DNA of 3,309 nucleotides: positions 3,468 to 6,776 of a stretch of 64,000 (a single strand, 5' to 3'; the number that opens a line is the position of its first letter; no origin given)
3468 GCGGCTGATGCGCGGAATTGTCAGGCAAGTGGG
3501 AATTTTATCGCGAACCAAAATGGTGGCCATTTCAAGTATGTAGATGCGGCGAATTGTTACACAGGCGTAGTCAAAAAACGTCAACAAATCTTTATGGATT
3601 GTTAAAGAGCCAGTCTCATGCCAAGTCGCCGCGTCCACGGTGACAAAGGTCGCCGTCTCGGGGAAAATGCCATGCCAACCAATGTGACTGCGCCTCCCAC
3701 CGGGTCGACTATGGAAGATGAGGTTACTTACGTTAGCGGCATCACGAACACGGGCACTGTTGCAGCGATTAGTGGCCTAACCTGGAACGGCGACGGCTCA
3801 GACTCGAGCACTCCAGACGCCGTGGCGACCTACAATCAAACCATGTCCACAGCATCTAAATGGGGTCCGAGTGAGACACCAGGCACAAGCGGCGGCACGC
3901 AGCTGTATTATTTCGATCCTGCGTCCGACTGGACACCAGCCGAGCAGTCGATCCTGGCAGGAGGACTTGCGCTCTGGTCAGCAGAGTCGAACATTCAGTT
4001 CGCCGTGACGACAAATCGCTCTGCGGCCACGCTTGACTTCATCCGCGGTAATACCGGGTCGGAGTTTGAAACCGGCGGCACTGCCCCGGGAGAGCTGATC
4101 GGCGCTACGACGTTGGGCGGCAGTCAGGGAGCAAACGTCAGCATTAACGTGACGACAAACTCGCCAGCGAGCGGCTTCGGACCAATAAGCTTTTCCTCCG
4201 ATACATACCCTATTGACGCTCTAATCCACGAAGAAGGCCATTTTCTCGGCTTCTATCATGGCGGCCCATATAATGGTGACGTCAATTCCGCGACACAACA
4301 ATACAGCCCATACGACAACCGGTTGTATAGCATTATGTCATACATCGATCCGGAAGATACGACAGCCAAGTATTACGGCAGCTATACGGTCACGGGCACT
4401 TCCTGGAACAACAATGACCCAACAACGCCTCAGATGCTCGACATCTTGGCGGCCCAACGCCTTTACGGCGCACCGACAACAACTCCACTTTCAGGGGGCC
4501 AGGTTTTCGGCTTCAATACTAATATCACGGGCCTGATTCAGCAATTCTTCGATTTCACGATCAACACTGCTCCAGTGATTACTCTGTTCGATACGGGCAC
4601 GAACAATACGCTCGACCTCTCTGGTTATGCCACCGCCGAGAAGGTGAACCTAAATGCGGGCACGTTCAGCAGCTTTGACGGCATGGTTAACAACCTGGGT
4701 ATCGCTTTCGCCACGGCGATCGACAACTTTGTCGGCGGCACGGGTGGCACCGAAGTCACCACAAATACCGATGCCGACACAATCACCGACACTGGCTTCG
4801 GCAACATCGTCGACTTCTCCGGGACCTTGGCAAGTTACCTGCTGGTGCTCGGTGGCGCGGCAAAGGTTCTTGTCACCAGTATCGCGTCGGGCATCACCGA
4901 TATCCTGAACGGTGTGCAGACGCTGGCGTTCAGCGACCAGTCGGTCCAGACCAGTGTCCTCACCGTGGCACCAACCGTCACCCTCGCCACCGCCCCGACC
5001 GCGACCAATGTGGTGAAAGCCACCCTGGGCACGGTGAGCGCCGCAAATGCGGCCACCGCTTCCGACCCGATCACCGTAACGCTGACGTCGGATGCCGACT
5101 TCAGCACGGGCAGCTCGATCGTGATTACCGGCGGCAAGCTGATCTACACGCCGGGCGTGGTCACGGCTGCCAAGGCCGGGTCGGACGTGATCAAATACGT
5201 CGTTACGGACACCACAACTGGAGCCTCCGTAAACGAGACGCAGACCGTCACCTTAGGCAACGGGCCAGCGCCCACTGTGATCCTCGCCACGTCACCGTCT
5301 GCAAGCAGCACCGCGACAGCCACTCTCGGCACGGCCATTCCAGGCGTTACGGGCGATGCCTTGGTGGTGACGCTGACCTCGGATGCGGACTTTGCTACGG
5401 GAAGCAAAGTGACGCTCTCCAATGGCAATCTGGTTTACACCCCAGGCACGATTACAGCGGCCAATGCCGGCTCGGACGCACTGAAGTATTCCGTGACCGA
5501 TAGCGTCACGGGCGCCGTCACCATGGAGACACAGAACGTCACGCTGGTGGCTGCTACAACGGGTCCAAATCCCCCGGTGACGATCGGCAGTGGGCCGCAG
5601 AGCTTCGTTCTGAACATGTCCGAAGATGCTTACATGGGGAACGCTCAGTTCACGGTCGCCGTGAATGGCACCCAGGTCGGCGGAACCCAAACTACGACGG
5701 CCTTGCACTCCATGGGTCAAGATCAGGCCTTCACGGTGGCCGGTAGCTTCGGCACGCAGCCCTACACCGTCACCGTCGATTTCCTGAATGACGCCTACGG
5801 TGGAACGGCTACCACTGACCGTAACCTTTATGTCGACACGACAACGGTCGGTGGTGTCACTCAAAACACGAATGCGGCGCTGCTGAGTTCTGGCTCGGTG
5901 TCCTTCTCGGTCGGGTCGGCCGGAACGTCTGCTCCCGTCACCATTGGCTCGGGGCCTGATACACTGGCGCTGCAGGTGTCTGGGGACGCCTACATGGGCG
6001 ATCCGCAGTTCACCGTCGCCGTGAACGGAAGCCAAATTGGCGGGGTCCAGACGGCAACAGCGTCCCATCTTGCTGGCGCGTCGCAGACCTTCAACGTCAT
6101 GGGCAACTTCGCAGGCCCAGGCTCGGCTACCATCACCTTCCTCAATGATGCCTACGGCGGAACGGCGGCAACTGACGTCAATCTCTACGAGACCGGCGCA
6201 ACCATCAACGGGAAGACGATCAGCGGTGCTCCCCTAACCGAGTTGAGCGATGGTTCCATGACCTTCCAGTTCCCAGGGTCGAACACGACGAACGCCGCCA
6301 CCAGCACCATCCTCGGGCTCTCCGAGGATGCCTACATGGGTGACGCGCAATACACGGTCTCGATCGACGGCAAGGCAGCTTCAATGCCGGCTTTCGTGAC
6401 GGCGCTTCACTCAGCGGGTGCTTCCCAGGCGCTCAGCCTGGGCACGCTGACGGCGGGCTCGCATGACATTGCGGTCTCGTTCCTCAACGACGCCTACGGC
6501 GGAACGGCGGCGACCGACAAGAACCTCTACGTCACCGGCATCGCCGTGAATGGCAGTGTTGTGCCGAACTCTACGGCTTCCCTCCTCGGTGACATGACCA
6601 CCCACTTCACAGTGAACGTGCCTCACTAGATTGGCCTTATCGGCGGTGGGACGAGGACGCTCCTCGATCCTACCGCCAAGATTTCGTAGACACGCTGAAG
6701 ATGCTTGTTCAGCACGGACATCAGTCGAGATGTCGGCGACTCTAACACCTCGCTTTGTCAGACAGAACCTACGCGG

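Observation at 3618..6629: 1003-aa metzincin with triplicated ~115-aa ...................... repeat and no visible secretion signal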

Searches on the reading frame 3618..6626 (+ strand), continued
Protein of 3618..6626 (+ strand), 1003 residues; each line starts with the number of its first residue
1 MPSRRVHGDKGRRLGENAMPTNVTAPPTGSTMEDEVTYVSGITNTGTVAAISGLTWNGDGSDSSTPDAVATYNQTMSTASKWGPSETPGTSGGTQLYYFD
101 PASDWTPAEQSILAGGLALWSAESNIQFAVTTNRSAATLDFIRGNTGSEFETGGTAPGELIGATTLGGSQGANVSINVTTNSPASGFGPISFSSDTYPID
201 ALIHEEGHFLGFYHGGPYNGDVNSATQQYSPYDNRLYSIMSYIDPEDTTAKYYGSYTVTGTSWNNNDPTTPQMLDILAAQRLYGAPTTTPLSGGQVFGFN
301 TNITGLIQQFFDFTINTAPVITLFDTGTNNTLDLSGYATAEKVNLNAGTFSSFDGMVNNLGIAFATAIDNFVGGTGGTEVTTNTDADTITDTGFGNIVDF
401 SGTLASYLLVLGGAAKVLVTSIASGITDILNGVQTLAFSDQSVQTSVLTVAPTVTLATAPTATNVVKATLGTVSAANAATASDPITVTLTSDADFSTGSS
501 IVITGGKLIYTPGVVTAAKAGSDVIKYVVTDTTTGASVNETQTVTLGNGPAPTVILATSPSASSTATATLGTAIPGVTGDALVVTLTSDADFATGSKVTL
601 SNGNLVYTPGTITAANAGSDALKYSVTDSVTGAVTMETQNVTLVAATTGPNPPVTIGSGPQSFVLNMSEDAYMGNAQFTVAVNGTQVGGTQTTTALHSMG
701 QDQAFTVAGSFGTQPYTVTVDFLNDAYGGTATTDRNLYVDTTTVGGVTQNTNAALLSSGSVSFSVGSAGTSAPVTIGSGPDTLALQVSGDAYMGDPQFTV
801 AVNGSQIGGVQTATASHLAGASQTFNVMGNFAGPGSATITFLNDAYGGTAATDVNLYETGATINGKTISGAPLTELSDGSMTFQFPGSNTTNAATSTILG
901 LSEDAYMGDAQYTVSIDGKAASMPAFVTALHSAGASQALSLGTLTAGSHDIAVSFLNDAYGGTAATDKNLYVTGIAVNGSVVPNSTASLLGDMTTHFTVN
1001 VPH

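Call 84: search_protein_families(library=pfam, proteins=[P0273, P0327, P0349, P0087, P0006, P0253], max_evalue=0.0001)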
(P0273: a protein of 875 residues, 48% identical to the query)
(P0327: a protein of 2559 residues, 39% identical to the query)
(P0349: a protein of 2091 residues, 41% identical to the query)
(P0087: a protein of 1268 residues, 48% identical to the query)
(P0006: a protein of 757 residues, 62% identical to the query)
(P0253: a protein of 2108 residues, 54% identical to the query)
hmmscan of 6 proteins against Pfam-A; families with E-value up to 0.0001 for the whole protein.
P0273 (875 aa): 3 families
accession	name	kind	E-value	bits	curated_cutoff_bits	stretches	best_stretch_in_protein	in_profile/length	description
PF16841.11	CBM60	-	1.4e-38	131.6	28.2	3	529-612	9-85/91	Ca-dependent carbohydrate-binding module xylan-binding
PF13472.12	Lipase_GDSL_2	-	2.2e-12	48.3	32.9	1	230-369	33-173/178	GDSL-like Lipase/Acylhydrolase family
PF00657.28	Lipase_GDSL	-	4.4e-08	34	23.6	1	228-369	43-198/208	GDSL-like Lipase/Acylhydrolase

P0327 (2559 aa): 4 families
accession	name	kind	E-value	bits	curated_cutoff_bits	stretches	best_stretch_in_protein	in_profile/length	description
PF00353.25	HemolysinCabind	-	2.8e-15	56.4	23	2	2442-2477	1-36/36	RTX calcium-binding nonapeptide repeat (4 copies)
PF08548.17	Peptidase_M10_C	-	1.3e-11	45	20.7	1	338-453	11-105/193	Peptidase M10 serralysin C terminal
PF16184.11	Cadherin_3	-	7e-10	39.3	25.5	0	894-978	7-93/106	Cadherin-like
PF17803.7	Cadherin_4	-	5.9e-08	33.6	25.1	1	2085-2165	5-71/71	Bacterial cadherin-like domain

P0349 (2091 aa): 5 families
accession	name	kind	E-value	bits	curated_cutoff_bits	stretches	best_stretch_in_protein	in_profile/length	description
PF08548.17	Peptidase_M10_C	-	3.1e-18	66.7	20.7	1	353-469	8-103/193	Peptidase M10 serralysin C terminal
PF17803.7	Cadherin_4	-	7.3e-16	58.9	25.1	1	1608-1691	2-71/71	Bacterial cadherin-like domain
PF00353.25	HemolysinCabind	-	9.2e-14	51.5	23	2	1972-2006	2-36/36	RTX calcium-binding nonapeptide repeat (4 copies)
PF20370.3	DUF6665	-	3.8e-07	30.8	27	0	931-1007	23-99/106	Family of unknown function (DUF6665)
PF02781.21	G6PD_C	-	4.5e-07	29.6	27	0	1527-1566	238-277/296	Glucose-6-phosphate dehydrogenase, C-terminal domain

P0087 (1268 aa): 3 families
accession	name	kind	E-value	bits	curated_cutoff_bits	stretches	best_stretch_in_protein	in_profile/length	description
PF01839.29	FG-GAP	-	3.7e-23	81.4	22.1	0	1115-1133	2-20/37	FG-GAP repeat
PF13517.12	FG-GAP_3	-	8.9e-23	81.1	26.9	3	977-1036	1-61/61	FG-GAP-like repeat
PF08548.17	Peptidase_M10_C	-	2.7e-12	47.3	20.7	1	460-649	8-183/193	Peptidase M10 serralysin C terminal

P0006 (757 aa): 2 families
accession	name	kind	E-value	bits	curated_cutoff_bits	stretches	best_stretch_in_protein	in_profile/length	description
PF00353.25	HemolysinCabind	-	2.2e-07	31.1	23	0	549-580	5-36/36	RTX calcium-binding nonapeptide repeat (4 copies)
PF08548.17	Peptidase_M10_C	-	5.1e-05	23.6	20.7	1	82-163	30-102/193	Peptidase M10 serralysin C terminal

P0253 (2108 aa): 4 families
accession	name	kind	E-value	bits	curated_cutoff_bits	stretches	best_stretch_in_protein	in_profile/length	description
PF14252.11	DUF4347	-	1.8e-46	158.3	24.6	1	17-167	1-152/164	Domain of unknown function (DUF4347)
PF24907.1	SIBA-E_N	-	1.3e-11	45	28.1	1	184-299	5-118/119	Integrin beta-like protein A-E, N-terminal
PF17963.7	Big_9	-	6.8e-07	30.5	23.6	0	537-607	22-85/89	Bacterial Ig domain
PF00353.25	HemolysinCabind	-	5e-06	26.8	23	0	1620-1649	2-31/36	RTX calcium-binding nonapeptide repeat (4 copies)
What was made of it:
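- Tried and rejected: P0273 as a same-architecture relative: rejected, because it is GDSL + cassette (call 84).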

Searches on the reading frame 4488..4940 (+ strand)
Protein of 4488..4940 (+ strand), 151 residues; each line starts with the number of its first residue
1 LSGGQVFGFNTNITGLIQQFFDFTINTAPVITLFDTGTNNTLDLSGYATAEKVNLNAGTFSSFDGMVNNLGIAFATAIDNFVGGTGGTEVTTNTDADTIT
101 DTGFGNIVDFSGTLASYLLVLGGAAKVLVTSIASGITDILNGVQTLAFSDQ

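Call 31: search_protein_families(library=pfam, proteins=[window:4488-4940:+], max_evalue=10)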
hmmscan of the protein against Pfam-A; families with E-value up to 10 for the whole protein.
window:4488-4940:+ (151 aa): 1 family
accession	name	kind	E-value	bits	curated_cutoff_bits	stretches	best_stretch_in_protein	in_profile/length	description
PF08548.17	Peptidase_M10_C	-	1.5e-12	48.1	20.7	1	4-91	9-94/193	Peptidase M10 serralysin C terminal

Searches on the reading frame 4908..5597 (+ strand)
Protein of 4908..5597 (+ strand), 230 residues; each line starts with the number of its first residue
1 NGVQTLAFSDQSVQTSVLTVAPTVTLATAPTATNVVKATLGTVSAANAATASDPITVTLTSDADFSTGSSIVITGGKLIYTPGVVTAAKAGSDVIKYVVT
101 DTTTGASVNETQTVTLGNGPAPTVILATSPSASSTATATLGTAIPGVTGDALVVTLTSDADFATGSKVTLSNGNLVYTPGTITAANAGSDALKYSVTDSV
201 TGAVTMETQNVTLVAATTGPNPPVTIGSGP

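Call 31: search_protein_families(library=pfam, proteins=[window:4908-5597:+], max_evalue=10)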
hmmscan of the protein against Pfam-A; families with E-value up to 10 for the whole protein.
window:4908-5597:+ (230 aa): 7 families
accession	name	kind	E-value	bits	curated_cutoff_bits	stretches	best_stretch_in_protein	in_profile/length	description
PF07167.19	PhaC_N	-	0.012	15.7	23.7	1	20-82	59-128/173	Poly-beta-hydroxybutyrate polymerase (PhaC) N-terminus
PF17909.6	Htr2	-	0.04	14.6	25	1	160-219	2-61/61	Htr2 transmembrane domain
PF24149.1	K1-lyase_Rider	-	0.07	13.9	27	1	45-105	6-63/89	K1 capsule-specific polysaccharide lyase, Rider domain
PF04700.17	Baculo_gp41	-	0.19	11.9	23.7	0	183-205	56-78/185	Structural glycoprotein p40/gp41 conserved region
PF20606.3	DUF6799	-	0.25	11.6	26.8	1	166-193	25-52/63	Domain of unknown function (DUF6799)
PF16403.11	Bact_surface_Ig-like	-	1.7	9.2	27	1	176-211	35-69/71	Bacterial surface protein, Ig-like domain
PF04186.18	FxsA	-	3.1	8.4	25.2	1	67-88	67-88/109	FxsA cytoplasmic membrane protein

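Call 32: find_homologous_proteins(query=window:4938-5597:+, max_evalue=0.001)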
Query window:4938-5597:+ (220 aa): 12 proteins with E <= 0.001 among 6268 candidates.
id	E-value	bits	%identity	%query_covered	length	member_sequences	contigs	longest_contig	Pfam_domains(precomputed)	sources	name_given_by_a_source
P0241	2.3e-56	209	55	89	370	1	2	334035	-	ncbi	ncbi:MAG: hypothetical protein WDN49_23270 [Acetobacteraceae bacterium]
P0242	2.8e-49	186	69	43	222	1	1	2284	-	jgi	jgi:hypothetical protein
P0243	8.8e-45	171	67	65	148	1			PF17963.8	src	-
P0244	2.3e-27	114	69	43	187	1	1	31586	-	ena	-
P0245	1.1e-25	109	60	50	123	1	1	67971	-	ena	-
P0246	3.1e-24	104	67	39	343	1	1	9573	-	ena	-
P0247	6.7e-24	103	72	42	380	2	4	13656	PF07832.18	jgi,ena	-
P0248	9.2e-23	99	69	42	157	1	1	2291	PF13403.12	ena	-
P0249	2.8e-18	84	62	42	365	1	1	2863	PF13403.12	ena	-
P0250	1.4e-16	79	54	50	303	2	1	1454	PF16841.12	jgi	jgi:hypothetical protein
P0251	1.2e-15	76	59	42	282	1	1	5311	-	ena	-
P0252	1.6e-15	75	51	45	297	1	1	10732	-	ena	-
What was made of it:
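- On Cadherin-like / bacterial Ig (Big_9-type) domains: One homolog carries PF17963 (call 32).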

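Call 44: predict_structure(alignment_id=A3)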
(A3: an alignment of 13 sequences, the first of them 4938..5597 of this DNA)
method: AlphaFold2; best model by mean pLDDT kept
length: 220 residues; sequences in the alignment: 13
mean_pLDDT: 89.9   pTM: 0.76
mean pLDDT of the five models: 89.9, 88.0, 87.6, 86.1, 85.7
residues with pLDDT >= 90: 156; 70-90: 43; 50-70: 21; < 50: 0
segments of 3 or more residues with pLDDT < 50: none
pLDDT, mean of each block of 10 residues (from residue 1): 70 95 94 81 87 88 96 91 96 94 94 97 95 95 94 89 96 89 97 96 82 64
secondary structure, 60 per line:
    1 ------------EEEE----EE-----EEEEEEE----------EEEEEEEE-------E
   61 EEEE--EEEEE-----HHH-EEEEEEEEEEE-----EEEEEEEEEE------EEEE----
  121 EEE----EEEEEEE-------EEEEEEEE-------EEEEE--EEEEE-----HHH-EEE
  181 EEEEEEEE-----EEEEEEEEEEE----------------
elements in order: E13-16 E28-34 E45-52 E60-64 E67-71 E81-91 E97-106 E113-116 E121-123 E128-134 E142-149 E157-161 E164-168 E178-188 E194-204
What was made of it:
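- On Cadherin-like / bacterial Ig (Big_9-type) domains: The model has pLDDT 89.9 (call 44).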

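Call 47: fold_search(model_id=the predicted structure, library=pdb)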
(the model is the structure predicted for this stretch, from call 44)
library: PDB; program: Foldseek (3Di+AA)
matches with E <= 10: 1889; with E <= 0.001: 147
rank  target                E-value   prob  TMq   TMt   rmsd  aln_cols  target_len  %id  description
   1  6dms                  1.5e-07  1.00  0.39  0.16   8.8       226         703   19  Endo-fucoidan hydrolase MfFcnA4_H294Q from glycoside hydrolase family 107 (released 2018-10-03)
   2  5szr_B                8.5e-07  1.00  0.35  0.21  10.4       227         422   17  Protocadherin Gamma B2 extracellular cadherin domains 3-6 (released 2016-10-19)
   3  4m00_A                9.9e-07  1.00  0.52  0.27   5.1       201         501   21  Crystal structure of the ligand binding region of staphylococcal adhesion SraP (released 2014-06-18)
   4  6dlh                  1.2e-06  1.00  0.41  0.17   8.5       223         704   20  Endo-fucoidan hydrolase MfFcnA4 from glycoside hydrolase family 107 (released 2018-10-03)
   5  6bwn                  1.6e-06  1.00  0.37  0.40  10.8       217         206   13  Crystal Structure of Mouse Protocadherin-15 EC6-7 (released 2018-12-19)
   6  5dzy_C                1.6e-06  1.00  0.32  0.20  10.4       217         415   19  Protocadherin beta 8 extracellular cadherin domains 1-4 (released 2016-05-04)
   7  5szr_A                2.1e-06  1.00  0.35  0.21  10.3       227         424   17  Protocadherin Gamma B2 extracellular cadherin domains 3-6 (released 2016-10-19)
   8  5v5x_B                2.7e-06  1.00  0.36  0.22  10.3       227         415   16  Protocadherin gammaB7 EC3-6 cis-dimer structure (released 2017-11-01)
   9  7scm_A                3.7e-06  1.00  0.38  0.40  10.9       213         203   11  Crystal Structure of Ancestral Amniote Cadherin-23 EC1-2 (released 2022-10-05)
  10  4m03                  3.9e-06  1.00  0.44  0.54   6.2       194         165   20  C-terminal fragment(residues 576-751) of binding region of SraP (released 2014-06-18)
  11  5vh2_A                4.1e-06  1.00  0.36  0.38  10.3       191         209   14  Crystal Structure of Mouse Cadherin-23 EC12-13 with Engineered Mutation S1339D (released 2018-04-18)
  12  8d40_B                4.3e-06  1.00  0.36  0.21  10.8       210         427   10  Crystal structure of human CELSR1 EC1-4 (released 2023-08-30)
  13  5w1d                  4.5e-06  1.00  0.36  0.22  11.0       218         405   13  Crystal Structure of Mouse Protocadherin-15 EC4-7 (released 2018-06-06)
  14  3mvs                  5.3e-06  1.00  0.36  0.38  11.0       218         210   10  Structure of the N-terminus of Cadherin 23 (released 2010-06-09)
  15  7sz8_A                5.6e-06  1.00  0.37  0.22  10.1       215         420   16  Crystal structure of human CELSR1 EC4-7 (released 2022-12-14)
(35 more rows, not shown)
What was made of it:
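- On Cadherin-like / bacterial Ig (Big_9-type) domains: There are 147 PDB matches at E of 1e-3 or better, topped by GH107 Ig-like domains, protocadherin EC repeats and SraP (call 47).
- The middle repeats model at pLDDT 89.9 and match cadherin EC, SraP and GH107 Ig-like domains at E down to 1.5e-7 (calls 44, 47).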
